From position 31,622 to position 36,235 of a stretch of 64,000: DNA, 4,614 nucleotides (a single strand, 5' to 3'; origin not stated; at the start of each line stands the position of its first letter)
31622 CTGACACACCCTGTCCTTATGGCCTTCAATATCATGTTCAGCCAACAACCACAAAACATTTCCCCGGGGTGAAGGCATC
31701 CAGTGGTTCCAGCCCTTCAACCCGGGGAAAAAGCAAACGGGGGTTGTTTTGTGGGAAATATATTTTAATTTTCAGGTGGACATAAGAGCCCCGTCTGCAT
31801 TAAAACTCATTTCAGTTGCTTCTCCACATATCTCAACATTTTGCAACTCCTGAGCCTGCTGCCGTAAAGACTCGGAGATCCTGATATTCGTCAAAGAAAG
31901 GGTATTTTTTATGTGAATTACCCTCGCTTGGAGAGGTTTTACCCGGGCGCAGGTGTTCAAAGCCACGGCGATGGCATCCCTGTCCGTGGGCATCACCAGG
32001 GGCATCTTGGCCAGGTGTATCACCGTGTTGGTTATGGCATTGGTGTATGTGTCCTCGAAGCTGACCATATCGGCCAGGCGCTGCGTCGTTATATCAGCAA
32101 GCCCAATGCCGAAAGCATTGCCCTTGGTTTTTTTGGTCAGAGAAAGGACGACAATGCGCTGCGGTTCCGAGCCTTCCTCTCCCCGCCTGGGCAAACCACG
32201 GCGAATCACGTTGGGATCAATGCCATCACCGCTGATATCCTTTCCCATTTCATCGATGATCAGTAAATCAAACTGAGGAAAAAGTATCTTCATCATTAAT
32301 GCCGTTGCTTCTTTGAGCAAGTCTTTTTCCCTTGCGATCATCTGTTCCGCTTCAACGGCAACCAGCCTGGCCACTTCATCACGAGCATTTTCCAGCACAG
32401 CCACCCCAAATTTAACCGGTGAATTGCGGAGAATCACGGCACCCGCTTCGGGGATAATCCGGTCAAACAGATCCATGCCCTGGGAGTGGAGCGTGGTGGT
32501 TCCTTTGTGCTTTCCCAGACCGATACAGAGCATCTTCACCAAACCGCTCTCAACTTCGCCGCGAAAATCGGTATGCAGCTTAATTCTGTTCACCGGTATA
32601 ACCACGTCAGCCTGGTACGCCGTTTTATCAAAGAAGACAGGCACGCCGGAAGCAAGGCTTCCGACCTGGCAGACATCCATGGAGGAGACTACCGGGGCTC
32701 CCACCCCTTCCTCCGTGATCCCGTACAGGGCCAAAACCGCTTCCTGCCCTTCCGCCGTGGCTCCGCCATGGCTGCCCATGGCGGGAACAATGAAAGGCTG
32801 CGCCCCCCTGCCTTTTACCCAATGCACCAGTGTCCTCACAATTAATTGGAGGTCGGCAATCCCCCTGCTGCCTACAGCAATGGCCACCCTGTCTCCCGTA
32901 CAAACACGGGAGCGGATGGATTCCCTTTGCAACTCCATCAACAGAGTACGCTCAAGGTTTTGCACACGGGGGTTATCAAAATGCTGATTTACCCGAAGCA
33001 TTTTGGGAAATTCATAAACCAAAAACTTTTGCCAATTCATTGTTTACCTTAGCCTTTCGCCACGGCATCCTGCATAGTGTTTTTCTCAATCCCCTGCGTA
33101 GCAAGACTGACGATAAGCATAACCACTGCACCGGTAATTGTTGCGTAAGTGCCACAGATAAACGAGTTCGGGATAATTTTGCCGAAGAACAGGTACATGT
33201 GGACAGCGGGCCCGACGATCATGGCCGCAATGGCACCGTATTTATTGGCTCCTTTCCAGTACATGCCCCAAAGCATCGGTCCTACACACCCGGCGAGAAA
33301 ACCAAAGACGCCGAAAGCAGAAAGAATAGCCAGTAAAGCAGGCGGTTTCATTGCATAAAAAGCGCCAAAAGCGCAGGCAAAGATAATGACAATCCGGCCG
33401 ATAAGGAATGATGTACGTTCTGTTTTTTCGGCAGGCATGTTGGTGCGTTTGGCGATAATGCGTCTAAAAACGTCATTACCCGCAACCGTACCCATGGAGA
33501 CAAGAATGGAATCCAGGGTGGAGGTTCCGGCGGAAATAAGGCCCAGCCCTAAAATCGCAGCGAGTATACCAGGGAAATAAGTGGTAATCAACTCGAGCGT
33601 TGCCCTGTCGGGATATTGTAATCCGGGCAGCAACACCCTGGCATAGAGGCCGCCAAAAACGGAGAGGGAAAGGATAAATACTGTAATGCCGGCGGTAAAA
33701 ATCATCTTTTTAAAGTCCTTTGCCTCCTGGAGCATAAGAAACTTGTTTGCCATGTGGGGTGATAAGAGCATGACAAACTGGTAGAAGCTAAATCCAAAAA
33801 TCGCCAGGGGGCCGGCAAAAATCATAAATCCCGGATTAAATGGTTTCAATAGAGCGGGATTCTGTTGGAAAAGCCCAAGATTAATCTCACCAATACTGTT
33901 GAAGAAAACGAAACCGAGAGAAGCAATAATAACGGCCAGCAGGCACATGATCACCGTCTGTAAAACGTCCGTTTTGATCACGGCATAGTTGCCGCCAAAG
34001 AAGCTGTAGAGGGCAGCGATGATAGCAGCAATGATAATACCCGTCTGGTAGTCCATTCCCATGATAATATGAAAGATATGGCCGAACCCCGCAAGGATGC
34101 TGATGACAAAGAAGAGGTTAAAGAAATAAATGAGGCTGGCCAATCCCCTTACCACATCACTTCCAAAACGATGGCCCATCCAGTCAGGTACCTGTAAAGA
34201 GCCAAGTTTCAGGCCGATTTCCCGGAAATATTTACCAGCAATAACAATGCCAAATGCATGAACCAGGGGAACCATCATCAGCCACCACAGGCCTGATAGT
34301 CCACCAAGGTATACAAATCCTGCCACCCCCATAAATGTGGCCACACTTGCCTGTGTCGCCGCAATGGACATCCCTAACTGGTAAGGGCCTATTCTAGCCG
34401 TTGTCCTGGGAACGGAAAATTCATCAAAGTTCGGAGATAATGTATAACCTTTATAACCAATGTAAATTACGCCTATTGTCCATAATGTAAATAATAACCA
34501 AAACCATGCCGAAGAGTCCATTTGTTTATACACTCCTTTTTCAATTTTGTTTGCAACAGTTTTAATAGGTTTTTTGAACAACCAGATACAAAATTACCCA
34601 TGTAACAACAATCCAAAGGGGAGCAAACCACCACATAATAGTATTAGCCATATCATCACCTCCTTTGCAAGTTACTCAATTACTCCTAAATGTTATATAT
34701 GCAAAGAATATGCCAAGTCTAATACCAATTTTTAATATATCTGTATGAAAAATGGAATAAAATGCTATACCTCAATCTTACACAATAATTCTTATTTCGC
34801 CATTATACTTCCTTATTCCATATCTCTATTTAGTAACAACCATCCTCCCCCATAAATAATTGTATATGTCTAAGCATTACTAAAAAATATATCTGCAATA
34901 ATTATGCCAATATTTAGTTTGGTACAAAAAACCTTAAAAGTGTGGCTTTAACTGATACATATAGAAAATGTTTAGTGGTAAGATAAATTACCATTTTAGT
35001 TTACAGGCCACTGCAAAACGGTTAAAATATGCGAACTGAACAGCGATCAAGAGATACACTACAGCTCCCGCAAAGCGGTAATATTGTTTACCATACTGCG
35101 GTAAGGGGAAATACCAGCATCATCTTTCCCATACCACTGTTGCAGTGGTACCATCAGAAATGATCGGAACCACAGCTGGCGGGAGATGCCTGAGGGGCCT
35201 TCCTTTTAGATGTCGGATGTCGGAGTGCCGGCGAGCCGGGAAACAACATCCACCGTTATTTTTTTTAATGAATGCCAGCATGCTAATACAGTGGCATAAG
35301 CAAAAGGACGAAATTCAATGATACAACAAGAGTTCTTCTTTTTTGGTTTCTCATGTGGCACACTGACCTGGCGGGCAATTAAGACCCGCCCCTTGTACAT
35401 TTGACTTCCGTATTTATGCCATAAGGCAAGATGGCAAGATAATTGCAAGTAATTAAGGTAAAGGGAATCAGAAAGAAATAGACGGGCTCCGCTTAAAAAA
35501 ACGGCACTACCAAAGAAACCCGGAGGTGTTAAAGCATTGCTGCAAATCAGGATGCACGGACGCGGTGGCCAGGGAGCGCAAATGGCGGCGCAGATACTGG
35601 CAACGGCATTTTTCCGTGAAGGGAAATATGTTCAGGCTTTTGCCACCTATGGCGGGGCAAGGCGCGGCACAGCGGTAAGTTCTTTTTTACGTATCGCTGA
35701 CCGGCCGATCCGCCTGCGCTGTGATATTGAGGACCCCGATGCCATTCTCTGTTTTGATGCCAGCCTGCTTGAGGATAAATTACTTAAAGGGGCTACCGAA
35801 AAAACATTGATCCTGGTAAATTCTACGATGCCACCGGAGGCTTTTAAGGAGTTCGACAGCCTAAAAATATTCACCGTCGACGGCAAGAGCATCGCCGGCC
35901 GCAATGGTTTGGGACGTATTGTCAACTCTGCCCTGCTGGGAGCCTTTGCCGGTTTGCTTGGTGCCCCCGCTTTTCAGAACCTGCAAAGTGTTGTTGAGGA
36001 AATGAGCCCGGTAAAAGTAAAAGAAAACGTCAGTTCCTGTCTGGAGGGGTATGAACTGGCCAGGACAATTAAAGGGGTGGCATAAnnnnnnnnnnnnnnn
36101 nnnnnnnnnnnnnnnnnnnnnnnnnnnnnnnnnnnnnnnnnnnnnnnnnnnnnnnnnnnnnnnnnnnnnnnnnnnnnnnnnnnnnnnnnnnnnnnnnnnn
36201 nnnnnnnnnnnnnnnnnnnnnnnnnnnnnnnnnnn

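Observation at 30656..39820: Sigma-54 regulon coupling a symporter, a DUF2088/LarA-like protein and a KPR-family reductase to an NAD(P)-linked 2-oxoacid:ferredoxin oxidoreductase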

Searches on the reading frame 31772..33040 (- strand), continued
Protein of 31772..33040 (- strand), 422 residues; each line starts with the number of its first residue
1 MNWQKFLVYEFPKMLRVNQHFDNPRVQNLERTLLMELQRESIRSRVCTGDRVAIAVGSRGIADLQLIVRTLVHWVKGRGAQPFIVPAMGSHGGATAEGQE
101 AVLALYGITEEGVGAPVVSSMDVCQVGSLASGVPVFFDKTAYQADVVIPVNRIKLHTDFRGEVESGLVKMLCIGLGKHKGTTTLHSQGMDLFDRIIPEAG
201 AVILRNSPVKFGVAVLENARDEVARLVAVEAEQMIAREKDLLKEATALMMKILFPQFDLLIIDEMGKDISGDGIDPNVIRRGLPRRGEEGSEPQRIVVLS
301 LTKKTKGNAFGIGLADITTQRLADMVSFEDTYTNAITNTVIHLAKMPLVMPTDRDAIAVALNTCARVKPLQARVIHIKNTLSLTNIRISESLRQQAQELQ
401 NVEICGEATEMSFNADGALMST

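Call 73: search_solved_structures(query=L133:1636-2631:+, max_evalue=1e-20)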
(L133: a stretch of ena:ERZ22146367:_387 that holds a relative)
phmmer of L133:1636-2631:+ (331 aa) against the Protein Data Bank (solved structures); distinct sequences matched with E-value up to 1e-20: 70 (the best 60 are shown).
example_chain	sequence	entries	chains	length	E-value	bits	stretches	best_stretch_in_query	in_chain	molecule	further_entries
4p47_A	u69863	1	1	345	2.1e-43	152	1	50-303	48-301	TRAP dicarboxylate transporter, DctP subunit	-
4xeq_A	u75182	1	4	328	8.8e-42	146.7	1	34-309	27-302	TRAP dicarboxylate transporter, DctP subunit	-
4nq8_A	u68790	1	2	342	4.5e-39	137.8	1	19-323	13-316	Putative periplasmic substrate-binding transport protein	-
7bbr_A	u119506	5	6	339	1.6e-38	136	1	46-308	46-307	Putative TRAP transporter solute receptor DctP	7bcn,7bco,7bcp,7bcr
4pc9_A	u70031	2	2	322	1.3e-37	133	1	46-319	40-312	C4-dicarboxylate transport system, substrate-binding protein, putative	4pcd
4ovs_A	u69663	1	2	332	3.2e-37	131.7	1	50-327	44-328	TRAP dicarboxylate transporter, DctP subunit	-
4p1l_A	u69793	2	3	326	2.8e-35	125.4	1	49-312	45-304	TRAP dicarboxylate transporter, DctP subunit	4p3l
4mmp_A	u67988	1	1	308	7.9e-35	123.9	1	53-322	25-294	Sialic Acid Binding Protein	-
7t3e_A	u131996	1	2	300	1.2e-34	123.3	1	49-324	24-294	TRAP-type C4-dicarboxylate transport system, periplasmic component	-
4pdd_A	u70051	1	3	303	1.9e-34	122.6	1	57-320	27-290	TRAP dicarboxylate transporter, DctP subunit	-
9bhf_A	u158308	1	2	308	4.5e-34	121.4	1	49-320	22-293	DctP family TRAP transporter solute-binding subunit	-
9bh3_A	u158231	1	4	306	4.6e-34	121.4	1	49-320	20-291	DctP family TRAP transporter solute-binding subunit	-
9fve_A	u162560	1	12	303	4.9e-34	121.3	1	43-322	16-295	Sialic acid-binding periplasmic protein SiaP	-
9fvb_A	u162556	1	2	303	8.6e-34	120.5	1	43-322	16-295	Sialic acid-binding periplasmic protein SiaP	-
4mag_A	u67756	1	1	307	1.1e-33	120.2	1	53-323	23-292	Sialic Acid Binding Protein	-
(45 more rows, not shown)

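Call 74: search_solved_structures(query=L011:8978-10186:+, max_evalue=1e-15)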
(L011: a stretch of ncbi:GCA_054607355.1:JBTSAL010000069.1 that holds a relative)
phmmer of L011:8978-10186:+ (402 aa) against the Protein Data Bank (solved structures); distinct sequences matched with E-value up to 1e-15: 13.
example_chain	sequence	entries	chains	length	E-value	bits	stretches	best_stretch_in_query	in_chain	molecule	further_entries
3uk0_A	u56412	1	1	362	5.9e-43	150.6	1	46-398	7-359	Extracellular ligand-binding receptor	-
3ukj_A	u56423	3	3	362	1.3e-42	149.5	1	45-398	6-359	Extracellular ligand-binding receptor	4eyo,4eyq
4dqd_A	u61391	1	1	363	6.3e-42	147.2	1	48-397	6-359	Extracellular ligand-binding receptor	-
3sg0_A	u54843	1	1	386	7.1e-42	147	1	48-397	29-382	Extracellular ligand-binding receptor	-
3tx6_A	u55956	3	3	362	1.2e-41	146.3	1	45-398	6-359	Putative branched-chain amino acid transport system substrate-binding protein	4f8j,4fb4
4jb0_A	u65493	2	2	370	2e-41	145.6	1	47-398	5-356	branched-chain amino acid transport system substrate-binding protein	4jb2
7ylt_B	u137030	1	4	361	9.1e-38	133.5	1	49-398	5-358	Putative ABC transporter, substrate-binding protein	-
4obb_A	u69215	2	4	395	8.6e-30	107.3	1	29-293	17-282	Amino acid/amide ABC transporter substrate-binding protein, HAAT family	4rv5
4nqr_A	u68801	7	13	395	1.5e-29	106.5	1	29-293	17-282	Amino acid/amide ABC transporter substrate-binding protein, HAAT family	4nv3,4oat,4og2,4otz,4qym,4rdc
4gnr_A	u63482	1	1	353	2.4e-23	86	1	47-382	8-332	ABC transporter substrate-binding protein-branched chain amino acid transport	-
3td9_A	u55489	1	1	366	3.1e-20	75.8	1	82-395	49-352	Branched chain amino acid ABC transporter, periplasmic amino acid-binding protein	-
3hut_A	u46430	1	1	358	1.3e-18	70.5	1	48-374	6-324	putative branched-chain amino acid ABC transporter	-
1z15_A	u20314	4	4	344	5.7e-16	61.8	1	49-363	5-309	Leu/Ile/Val-binding protein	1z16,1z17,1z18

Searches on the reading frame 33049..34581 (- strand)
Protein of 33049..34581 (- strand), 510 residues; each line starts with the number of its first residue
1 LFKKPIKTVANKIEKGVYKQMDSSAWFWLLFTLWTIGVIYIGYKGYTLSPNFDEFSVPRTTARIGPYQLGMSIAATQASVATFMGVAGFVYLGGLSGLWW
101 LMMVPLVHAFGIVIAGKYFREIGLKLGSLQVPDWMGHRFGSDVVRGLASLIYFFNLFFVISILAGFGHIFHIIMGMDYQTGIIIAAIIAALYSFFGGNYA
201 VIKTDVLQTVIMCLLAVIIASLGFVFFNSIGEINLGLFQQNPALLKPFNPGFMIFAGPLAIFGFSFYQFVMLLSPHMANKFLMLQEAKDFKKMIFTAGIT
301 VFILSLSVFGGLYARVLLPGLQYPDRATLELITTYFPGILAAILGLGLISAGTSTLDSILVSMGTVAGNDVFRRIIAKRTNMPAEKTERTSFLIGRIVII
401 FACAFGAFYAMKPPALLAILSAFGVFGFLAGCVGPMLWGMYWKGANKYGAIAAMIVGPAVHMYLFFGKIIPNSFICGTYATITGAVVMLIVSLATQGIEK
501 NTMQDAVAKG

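Call 3: search_protein_families(library=pfam, proteins=[window:33049-34581:-])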
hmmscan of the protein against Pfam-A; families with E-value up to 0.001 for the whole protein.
window:33049-34581:- (510 aa): 1 family
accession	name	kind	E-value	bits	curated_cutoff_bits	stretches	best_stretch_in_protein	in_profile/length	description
PF00474.23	SSF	-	6.6e-38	131.1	22.8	1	63-457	7-406/406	Sodium:solute symporter family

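Call 5: search_protein_families(library=ncbifam, proteins=[window:33049-34581:-], max_evalue=0.00001)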
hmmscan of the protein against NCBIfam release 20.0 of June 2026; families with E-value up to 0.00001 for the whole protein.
window:33049-34581:- (510 aa): 9 families
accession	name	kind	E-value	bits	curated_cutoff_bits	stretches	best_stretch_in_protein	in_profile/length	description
TIGR00813.1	sss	superfamily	1.4e-44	152.8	184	1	64-457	8-411/411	sodium/solute symporter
TIGR02119.1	panF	equivalog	7.7e-41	140.6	328.05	1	63-492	41-461/471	sodium/pantothenate symporter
TIGR02121.1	Na_Pro_sym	equivalog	8.6e-34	117.1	515.5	1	28-502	4-472/488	sodium/proline symporter PutP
TIGR03648.1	Na_symport_lg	subfamily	5.6e-28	97.7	320.75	2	40-219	12-185/547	VC_2705 family sodium/solute symporter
NF011948.0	PRK15419.1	equivalog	9.2e-18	64.4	955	1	26-497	6-478/502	sodium/proline symporter PutP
NF006903.2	PRK09395.1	subfamily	1.7e-10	40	750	1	30-459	40-473/552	cation/acetate symporter ActP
NF007790.0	PRK10484.1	equivalog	4.3e-09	35.7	401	1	69-495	47-483/527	solute:sodium symporter family transporter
NF009135.0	PRK12488.1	subfamily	1.6e-08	33.6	850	1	62-463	67-474/549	cation/acetate symporter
TIGR02711.1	symport_actP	equivalog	7.2e-08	31.6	1099.25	1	28-457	35-468/549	cation/acetate symporter ActP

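Call 90: find_homologous_proteins(query=window:33049-34521:-, max_evalue=1e-30)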
Query window:33049-34521:- (490 aa): 23 proteins with E <= 1e-30 among 8000 candidates.
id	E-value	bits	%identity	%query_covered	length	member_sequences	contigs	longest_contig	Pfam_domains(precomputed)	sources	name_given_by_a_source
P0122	0.0e+0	1071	100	100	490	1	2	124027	PF00474.24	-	-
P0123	2.0e-37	147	28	92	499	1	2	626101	PF00474.24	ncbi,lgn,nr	ncbi:MAG: sodium:solute symporter [Calditrichaeota bacterium]|nr:MAG: sodium:solute symporter [Caldi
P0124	7.2e-36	142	26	94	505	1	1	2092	PF00474.24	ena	-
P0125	1.8e-35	141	28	94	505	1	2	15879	PF00474.24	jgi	jgi:sodium/pantothenate symporter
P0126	1.1e-34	138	30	81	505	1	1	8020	PF00474.24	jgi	-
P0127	2.2e-34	137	27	94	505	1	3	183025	PF00474.24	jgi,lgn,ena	-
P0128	4.5e-34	136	28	94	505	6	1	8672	PF00474.24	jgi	jgi:sodium/pantothenate symporter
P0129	7.9e-34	135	25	93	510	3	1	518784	PF00474.24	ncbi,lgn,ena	-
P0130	1.0e-33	135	26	94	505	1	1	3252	PF00474.24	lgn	-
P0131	1.4e-33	135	26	94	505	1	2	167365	PF00474.24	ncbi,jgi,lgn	-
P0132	2.8e-33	134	27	90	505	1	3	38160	PF00474.24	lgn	-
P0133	2.0e-32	131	27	87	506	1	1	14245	PF00474.24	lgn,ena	-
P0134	2.3e-32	131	26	94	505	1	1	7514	PF00474.24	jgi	-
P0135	2.8e-32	130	26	94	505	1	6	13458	PF00474.24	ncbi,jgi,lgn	jgi:sodium/pantothenate symporter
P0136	8.7e-32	129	27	98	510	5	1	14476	PF00474.24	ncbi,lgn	-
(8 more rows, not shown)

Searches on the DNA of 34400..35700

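Call 34: search_rna_families(source=window, start=34400, end=35700, threshold=evalue, max_evalue=1)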
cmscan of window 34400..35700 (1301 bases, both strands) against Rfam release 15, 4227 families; matches with E-value up to 1: 0.
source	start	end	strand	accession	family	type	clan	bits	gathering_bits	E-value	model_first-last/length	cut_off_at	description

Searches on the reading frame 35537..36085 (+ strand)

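Call 3: search_protein_families(library=pfam, proteins=[window:35537-36085:+])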
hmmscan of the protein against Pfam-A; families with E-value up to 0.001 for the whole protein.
window:35537-36085:+ (182 aa): 1 family
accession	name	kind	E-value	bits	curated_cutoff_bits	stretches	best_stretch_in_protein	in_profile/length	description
PF01558.24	POR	-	3.3e-35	122.2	27.4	1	10-173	1-173/173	Pyruvate ferredoxin/flavodoxin oxidoreductase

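Call 5: search_protein_families(library=ncbifam, proteins=[window:35537-36085:+], max_evalue=0.00001)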
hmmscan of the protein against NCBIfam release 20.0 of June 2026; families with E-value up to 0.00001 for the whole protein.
window:35537-36085:+ (182 aa): 21 families
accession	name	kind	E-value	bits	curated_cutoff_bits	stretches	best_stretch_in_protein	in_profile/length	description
TIGR02175.1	PorC_KorC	subfamily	4.1e-44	150.4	81.1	1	1-174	1-174/177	2-oxoacid:acceptor oxidoreductase, gamma subunit, pyruvate/2-ketoisovalerate family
NF040683.1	PorC_Meth_Thtga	equivalog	3.8e-41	140.7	270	1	1-174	1-172/177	pyruvate synthase subunit PorC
NF006321.0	PRK08534.1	equivalog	1.8e-40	138.6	225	1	1-174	1-176/181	pyruvate ferredoxin oxidoreductase subunit gamma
NF010632.0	PRK14029.1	equivalog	4.4e-31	107.9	335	1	1-161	1-165/185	pyruvate/ketoisovalerate ferredoxin oxidoreductase subunit gamma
NF045762.1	PhenlGlyoxDHPadE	equivalog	1.1e-29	103.6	300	1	1-173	1-177/187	NADH-dependent phenylglyoxylate dehydrogenase subunit gamma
NF004497.0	PRK05844.1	equivalog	5e-22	78.4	243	1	1-159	1-164/186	pyruvate flavodoxin oxidoreductase subunit gamma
TIGR03710.1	OAFO_sf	subfamily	9.5e-15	54.2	482.75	1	2-177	2-175/561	2-oxoacid:acceptor oxidoreductase subunit alpha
NF005322.0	PRK06853.1-2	equivalog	7.2e-13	48.7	237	1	3-75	7-79/197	indolepyruvate oxidoreductase subunit beta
NF005325.0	PRK06853.1-5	equivalog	6e-10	39.2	230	1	3-174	5-190/192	indolepyruvate oxidoreductase subunit beta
NF006323.0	PRK08537.1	equivalog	7e-10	38.5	235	1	3-175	4-178/181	2-oxoacid:ferredoxin oxidoreductase subunit gamma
NF005324.0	PRK06853.1-4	equivalog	1.4e-09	38.1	222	1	4-59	5-60/196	indolepyruvate oxidoreductase subunit beta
NF004917.0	PRK06274.1-3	equivalog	1.7e-09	37.9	284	1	4-164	5-181/203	indolepyruvate oxidoreductase subunit beta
NF045790.1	OxalOxreddelta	equivalog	1.2e-08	34.5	230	1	14-174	28-202/316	oxalate oxidoreductase subunit delta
NF005323.0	PRK06853.1-3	equivalog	1.9e-08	34.5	238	1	3-143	8-163/197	indolepyruvate oxidoreductase subunit beta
NF009589.0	PRK13030.1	subfamily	9.9e-08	30.1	816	1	3-102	730-834/1170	indolepyruvate ferredoxin oxidoreductase family protein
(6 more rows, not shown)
